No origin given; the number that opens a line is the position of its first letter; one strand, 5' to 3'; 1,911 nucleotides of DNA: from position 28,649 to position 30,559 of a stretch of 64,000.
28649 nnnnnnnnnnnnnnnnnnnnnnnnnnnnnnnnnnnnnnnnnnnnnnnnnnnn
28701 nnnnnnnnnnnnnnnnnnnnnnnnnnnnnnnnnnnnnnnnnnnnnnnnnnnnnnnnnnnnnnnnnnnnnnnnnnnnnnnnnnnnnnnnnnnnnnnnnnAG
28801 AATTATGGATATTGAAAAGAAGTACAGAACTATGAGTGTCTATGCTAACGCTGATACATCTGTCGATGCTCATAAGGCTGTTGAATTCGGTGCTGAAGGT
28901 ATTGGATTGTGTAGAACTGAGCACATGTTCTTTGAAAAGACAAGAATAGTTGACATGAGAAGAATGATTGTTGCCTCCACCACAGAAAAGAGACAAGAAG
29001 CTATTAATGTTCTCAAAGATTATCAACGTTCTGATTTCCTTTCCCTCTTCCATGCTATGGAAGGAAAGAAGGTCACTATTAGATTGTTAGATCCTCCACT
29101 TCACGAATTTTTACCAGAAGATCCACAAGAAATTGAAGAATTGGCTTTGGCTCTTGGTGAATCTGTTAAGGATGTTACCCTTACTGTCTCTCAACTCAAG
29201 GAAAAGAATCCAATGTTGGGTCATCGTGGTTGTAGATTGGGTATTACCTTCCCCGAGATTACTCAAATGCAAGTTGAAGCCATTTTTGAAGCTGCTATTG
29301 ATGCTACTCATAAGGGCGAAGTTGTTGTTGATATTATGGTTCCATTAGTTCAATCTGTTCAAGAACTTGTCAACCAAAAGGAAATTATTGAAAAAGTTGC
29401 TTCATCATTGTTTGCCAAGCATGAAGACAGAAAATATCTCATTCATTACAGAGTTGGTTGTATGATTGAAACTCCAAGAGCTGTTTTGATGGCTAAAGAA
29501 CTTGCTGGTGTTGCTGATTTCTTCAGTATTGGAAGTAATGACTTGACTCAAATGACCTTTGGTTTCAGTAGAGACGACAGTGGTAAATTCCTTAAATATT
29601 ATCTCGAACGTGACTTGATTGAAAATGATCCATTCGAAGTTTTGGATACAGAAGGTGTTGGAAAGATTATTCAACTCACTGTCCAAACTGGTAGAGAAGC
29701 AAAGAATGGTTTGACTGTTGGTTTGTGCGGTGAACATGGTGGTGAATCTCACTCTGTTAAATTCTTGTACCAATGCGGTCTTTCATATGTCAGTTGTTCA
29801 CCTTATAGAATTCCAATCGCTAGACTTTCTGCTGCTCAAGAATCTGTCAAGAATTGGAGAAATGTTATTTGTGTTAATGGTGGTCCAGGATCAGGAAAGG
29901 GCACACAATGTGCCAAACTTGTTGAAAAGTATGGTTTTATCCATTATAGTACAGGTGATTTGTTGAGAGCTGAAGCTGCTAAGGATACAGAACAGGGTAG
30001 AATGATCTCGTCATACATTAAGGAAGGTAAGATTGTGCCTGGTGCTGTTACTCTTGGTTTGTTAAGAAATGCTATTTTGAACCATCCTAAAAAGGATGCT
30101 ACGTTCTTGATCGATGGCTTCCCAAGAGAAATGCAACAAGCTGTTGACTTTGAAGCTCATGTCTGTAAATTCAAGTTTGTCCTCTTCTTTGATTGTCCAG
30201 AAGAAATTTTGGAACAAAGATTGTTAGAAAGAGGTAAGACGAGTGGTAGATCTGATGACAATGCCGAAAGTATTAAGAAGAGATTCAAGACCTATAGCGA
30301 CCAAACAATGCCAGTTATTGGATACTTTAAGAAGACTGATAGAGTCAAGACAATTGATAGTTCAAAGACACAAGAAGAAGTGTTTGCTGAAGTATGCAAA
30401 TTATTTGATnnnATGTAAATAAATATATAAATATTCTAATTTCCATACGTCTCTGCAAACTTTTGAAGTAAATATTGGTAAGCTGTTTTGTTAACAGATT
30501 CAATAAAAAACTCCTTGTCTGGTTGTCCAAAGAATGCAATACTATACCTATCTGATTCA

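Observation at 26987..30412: Dually acylated pyruvate,phosphate dikinase fused to an adenylate kinase domain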

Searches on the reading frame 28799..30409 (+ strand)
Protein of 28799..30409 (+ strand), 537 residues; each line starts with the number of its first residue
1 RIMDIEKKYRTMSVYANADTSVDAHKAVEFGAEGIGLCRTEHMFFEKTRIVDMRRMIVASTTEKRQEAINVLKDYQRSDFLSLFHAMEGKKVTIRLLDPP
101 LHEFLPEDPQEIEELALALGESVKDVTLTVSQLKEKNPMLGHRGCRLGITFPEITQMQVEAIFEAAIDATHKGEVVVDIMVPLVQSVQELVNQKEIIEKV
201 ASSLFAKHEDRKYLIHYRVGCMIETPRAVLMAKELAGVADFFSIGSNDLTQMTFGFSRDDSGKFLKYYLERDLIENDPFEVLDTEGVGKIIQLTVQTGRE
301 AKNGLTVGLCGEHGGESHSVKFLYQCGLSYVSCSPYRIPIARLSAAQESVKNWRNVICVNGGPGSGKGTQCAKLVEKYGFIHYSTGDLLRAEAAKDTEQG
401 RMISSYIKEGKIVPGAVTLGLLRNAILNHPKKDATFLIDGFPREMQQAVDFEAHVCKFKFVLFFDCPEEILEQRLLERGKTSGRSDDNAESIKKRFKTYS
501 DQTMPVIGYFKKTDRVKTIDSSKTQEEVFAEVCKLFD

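Call 30: search_protein_representatives(protein=window:28799-30409:+)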
Query: 537 residues. Proteins with E-value up to 0.001 (for the whole library): 42787; up to 1e-10: 20246; up to 1e-30: 2767. The best 150 are listed.
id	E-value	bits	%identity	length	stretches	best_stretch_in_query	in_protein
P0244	0.0e+00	1104.2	49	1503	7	346-530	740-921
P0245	0.0e+00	1060.5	53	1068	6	346-532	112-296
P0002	4.4e-264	893.5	75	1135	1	1-537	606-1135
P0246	3.6e-218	742.0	52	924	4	350-529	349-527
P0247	2.0e-203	693.4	48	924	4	343-535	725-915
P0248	3.2e-200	682.8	47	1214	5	355-523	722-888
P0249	3.6e-199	679.3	49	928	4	351-536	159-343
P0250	1.4e-189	647.7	42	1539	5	355-533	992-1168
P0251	5.2e-174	596.3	41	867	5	356-536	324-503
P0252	1.4e-171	588.3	40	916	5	356-536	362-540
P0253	2.1e-171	587.7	42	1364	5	355-536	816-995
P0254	5.1e-161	553.4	40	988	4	348-537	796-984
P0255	8.0e-155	533.0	45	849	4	333-535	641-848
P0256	2.4e-154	531.4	48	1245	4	348-532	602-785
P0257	1.3e-143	496.0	48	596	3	354-537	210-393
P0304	2.4e-102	359.9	53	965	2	69-352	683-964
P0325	1.6e-98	347.3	50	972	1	6-350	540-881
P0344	7.4e-96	338.5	43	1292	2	12-350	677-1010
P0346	1.4e-95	337.6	46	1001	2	355-536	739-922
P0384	6.5e-92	325.5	50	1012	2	88-350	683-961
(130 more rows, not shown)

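Call 31: search_protein_families(library=pfam, proteins=[P0344, P0346, P0384, P0325, P0304], max_evalue=0.001)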
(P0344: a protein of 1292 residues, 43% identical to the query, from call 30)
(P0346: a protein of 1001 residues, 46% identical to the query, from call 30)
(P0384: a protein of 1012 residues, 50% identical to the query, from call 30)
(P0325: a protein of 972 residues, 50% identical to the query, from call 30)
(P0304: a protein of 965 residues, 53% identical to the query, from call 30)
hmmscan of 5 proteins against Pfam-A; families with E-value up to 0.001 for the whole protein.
P0344 (1292 aa): 3 families
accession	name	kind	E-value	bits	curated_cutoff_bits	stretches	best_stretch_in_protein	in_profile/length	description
PF02896.24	PEP-utilizers_C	-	1.3e-84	284.3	22.8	2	677-1008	20-291/293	PEP-utilising enzyme, PEP-binding domain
PF01326.24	PPDK_N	-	2.1e-43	149.3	27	2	100-403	3-216/328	Pyruvate phosphate dikinase, AMP/ATP-binding domain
PF00391.29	PEP-utilizers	-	8e-21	73.9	23.1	1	547-628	3-72/72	PEP-utilising enzyme, mobile domain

P0346 (1001 aa): 7 families
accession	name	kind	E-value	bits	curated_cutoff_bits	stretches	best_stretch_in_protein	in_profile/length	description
PF00406.28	ADK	-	2.5e-91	304.1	26.8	2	743-900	1-150/151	Adenylate kinase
PF13207.12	AAA_17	-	1.5e-57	194.1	27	2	542-677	1-136/136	AAA domain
PF02872.23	5_nucleotid_C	-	1.4e-32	113.4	23.6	1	245-401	2-157/158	5'-nucleotidase, C-terminal domain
PF13671.12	AAA_33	-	8.1e-12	46.1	27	1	538-684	1-137/143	AAA domain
PF13238.12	AAA_18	-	5.8e-11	43.4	29.4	1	539-674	1-123/128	AAA domain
PF02224.24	Cytidylate_kin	-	1.1e-05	25.7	26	0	543-572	5-34/211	Cytidylate kinase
PF13521.12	AAA_28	-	0.00093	19.9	27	0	539-565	2-28/164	AAA domain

P0384 (1012 aa): 3 families
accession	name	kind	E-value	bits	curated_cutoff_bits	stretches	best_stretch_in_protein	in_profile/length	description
PF02896.24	PEP-utilizers_C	-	3.1e-73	247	22.8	1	571-959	11-291/293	PEP-utilising enzyme, PEP-binding domain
PF01326.24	PPDK_N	-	2e-48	165.8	27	3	68-304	77-217/328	Pyruvate phosphate dikinase, AMP/ATP-binding domain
PF00391.29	PEP-utilizers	-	1.4e-22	79.5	23.1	1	469-549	4-72/72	PEP-utilising enzyme, mobile domain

P0325 (972 aa): 3 families
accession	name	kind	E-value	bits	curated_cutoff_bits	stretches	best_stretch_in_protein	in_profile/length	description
PF02896.24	PEP-utilizers_C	-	1.9e-72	244.4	22.8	1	538-878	12-290/293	PEP-utilising enzyme, PEP-binding domain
PF01326.24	PPDK_N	-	1e-55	189.8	27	3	66-306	76-230/328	Pyruvate phosphate dikinase, AMP/ATP-binding domain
PF00391.29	PEP-utilizers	-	8.3e-22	77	23.1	1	430-506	6-72/72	PEP-utilising enzyme, mobile domain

P0304 (965 aa): 3 families
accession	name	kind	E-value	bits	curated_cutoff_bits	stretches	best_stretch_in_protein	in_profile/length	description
PF02896.24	PEP-utilizers_C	-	4.3e-74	249.8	22.8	1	578-960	8-291/293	PEP-utilising enzyme, PEP-binding domain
PF01326.24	PPDK_N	-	2.9e-51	175.1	27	2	22-302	2-227/328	Pyruvate phosphate dikinase, AMP/ATP-binding domain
PF00391.29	PEP-utilizers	-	4.7e-23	81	23.1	1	461-543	2-72/72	PEP-utilising enzyme, mobile domain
